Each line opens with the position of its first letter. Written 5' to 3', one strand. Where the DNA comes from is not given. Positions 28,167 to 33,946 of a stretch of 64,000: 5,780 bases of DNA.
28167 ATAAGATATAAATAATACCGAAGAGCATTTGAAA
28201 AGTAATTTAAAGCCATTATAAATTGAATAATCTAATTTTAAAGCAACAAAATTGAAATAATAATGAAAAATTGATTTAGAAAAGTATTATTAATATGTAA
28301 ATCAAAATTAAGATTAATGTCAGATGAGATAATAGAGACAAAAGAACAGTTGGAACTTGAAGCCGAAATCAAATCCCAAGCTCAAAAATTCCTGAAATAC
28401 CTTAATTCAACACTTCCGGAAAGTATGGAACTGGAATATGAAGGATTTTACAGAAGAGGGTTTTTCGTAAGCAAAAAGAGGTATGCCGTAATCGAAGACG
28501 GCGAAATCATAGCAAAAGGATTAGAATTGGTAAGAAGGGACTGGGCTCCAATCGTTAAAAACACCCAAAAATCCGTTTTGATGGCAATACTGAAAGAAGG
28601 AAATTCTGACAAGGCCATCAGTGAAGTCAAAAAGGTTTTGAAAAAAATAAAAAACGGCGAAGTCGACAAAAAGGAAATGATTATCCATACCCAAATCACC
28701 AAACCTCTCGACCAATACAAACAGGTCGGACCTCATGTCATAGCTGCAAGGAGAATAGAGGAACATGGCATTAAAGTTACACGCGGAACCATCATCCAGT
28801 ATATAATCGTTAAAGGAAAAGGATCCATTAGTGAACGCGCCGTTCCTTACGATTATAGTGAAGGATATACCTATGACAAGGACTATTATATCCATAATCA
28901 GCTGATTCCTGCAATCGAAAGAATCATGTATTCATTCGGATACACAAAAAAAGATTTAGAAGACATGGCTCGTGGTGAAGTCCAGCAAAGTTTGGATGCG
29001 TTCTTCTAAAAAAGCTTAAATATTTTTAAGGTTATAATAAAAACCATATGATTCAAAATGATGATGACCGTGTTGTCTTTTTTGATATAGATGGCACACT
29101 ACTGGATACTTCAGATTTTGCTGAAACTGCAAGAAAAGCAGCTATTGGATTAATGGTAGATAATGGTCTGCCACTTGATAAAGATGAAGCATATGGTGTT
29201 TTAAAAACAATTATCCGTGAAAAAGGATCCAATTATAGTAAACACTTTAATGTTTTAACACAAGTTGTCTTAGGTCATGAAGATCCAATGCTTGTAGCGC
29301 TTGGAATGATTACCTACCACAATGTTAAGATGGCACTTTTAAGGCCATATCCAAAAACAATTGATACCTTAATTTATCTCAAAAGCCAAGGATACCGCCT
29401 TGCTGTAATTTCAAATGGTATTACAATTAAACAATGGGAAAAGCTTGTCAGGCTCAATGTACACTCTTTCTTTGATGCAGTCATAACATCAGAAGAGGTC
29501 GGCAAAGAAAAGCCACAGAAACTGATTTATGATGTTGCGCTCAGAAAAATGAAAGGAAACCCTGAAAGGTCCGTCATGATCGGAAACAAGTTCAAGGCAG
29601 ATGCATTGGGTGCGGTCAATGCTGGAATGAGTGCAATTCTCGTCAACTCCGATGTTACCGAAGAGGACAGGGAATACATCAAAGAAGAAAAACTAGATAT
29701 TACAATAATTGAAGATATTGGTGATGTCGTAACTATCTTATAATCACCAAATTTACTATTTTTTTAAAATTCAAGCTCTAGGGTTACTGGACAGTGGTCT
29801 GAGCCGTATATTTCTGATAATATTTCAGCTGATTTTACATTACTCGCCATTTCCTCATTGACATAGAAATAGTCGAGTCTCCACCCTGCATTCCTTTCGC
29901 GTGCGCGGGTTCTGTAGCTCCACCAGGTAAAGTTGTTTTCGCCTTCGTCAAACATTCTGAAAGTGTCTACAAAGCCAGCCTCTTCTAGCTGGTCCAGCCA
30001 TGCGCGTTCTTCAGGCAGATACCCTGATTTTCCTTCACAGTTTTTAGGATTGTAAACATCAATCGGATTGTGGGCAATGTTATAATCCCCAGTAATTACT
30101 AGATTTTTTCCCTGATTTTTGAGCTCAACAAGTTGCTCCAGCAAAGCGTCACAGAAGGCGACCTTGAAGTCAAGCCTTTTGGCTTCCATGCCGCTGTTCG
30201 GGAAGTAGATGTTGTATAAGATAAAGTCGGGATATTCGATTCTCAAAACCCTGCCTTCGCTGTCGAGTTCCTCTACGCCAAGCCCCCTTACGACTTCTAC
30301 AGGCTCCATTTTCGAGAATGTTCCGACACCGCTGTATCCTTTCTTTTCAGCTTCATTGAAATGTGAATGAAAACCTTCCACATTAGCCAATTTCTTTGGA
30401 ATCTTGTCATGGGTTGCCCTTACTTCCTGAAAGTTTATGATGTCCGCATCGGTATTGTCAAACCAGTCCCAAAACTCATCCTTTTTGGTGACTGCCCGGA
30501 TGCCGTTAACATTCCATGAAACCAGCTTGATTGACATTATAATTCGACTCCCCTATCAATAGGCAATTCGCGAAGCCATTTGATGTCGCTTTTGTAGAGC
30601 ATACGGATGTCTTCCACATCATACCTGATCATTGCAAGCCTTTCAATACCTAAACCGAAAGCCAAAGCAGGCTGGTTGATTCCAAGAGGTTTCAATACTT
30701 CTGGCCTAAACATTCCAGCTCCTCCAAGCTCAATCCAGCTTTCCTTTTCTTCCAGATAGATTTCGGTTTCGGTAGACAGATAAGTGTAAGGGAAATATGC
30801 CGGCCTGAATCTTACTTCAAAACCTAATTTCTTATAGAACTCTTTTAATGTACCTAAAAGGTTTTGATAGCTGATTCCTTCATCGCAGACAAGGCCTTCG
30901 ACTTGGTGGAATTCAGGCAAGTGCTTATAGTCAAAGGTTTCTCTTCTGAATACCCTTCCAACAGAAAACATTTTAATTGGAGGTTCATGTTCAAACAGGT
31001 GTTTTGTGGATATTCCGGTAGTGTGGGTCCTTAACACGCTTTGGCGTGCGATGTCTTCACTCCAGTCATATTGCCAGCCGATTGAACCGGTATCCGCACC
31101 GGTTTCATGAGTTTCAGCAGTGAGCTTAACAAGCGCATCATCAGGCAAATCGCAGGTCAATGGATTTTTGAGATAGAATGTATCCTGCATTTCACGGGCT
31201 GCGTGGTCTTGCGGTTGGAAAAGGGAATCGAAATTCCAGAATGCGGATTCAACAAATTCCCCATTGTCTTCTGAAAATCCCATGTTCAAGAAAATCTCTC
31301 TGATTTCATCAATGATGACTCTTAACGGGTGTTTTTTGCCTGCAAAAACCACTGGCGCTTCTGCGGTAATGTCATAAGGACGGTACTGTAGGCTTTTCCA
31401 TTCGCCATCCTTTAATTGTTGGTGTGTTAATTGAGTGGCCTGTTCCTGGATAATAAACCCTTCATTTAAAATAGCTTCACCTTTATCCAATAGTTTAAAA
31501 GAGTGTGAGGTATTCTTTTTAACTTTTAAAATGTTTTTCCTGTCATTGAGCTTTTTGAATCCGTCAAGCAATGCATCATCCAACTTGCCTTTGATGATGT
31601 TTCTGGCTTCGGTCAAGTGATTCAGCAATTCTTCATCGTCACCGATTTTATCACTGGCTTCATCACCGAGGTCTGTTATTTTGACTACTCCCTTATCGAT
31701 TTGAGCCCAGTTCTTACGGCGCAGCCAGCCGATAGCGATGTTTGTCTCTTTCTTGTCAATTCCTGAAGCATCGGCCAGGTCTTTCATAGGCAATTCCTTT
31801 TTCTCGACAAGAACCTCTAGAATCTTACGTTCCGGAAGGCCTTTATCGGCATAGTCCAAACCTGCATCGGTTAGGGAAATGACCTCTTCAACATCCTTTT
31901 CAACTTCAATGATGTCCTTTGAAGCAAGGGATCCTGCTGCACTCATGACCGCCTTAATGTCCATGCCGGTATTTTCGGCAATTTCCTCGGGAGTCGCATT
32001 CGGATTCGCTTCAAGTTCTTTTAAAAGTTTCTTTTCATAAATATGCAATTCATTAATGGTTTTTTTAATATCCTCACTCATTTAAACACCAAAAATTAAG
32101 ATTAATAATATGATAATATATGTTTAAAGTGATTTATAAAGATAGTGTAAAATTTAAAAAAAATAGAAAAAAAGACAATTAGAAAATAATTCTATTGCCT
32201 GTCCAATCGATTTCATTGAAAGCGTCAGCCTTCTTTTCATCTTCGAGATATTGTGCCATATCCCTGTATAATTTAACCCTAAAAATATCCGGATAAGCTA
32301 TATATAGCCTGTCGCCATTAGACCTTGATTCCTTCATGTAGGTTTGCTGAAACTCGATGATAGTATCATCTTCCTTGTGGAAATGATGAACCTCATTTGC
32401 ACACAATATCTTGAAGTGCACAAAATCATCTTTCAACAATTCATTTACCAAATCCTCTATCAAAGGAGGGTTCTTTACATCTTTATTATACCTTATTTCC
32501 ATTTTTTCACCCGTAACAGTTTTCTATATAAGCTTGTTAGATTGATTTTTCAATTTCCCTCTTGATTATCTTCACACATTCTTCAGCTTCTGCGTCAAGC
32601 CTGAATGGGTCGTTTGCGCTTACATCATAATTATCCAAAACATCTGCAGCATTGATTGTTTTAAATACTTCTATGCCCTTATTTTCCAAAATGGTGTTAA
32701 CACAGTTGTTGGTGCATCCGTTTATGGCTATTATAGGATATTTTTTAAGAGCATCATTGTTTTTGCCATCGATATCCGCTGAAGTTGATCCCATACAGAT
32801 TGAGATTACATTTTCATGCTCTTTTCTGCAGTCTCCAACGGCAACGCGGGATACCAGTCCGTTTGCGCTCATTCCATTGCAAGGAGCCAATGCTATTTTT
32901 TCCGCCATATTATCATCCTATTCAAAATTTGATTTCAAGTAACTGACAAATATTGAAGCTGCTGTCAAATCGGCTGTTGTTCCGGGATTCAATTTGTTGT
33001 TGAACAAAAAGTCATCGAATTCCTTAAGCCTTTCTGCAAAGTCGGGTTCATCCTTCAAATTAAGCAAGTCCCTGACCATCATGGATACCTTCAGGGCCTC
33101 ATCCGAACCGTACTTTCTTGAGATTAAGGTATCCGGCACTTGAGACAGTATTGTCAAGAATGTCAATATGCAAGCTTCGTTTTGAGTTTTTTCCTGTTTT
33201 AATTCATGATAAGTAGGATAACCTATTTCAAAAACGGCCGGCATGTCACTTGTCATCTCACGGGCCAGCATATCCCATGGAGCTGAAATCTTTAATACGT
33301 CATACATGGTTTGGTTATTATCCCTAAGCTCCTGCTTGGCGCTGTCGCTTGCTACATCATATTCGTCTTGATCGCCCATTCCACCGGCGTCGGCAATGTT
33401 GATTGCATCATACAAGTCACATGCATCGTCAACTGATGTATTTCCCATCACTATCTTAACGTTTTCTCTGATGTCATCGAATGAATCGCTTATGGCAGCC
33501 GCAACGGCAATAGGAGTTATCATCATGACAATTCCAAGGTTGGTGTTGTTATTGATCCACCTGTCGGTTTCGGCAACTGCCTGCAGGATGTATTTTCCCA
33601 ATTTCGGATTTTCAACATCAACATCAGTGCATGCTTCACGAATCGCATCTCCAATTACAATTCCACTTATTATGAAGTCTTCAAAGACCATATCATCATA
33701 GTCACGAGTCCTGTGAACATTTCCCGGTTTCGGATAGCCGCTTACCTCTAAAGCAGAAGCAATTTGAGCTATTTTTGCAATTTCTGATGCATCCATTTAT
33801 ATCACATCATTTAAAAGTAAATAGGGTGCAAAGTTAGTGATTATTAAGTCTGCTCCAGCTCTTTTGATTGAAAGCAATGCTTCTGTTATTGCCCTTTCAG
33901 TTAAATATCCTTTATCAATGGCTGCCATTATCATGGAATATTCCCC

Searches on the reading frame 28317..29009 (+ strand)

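Call 84: search_protein_families(library=pfam, proteins=[window:28317-29009:+], max_evalue=0.00001)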
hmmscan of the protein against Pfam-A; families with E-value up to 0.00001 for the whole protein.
window:28317-29009:+ (230 aa): 1 family
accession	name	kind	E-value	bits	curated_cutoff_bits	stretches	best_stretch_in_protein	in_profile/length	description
PF00136.26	DNA_pol_B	-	3e-26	92.6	23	1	17-204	243-450/453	DNA polymerase family B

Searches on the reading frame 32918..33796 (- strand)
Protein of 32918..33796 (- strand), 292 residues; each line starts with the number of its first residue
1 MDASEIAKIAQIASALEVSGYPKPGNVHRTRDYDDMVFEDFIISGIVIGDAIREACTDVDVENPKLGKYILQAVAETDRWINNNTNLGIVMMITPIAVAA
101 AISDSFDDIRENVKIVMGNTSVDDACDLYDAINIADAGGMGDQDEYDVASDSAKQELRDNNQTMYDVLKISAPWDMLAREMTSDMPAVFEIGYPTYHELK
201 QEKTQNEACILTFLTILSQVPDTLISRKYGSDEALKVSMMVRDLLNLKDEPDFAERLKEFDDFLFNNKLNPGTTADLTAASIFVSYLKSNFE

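Call 84: search_protein_families(library=pfam, proteins=[window:32918-33796:-], max_evalue=0.00001)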
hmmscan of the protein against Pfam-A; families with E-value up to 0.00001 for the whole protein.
window:32918-33796:- (292 aa): 1 family
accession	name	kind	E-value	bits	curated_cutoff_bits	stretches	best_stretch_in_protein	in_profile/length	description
PF01874.21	CitG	-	6.6e-77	259.4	27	1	7-284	1-283/284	ATP:dephospho-CoA triphosphoribosyl transferase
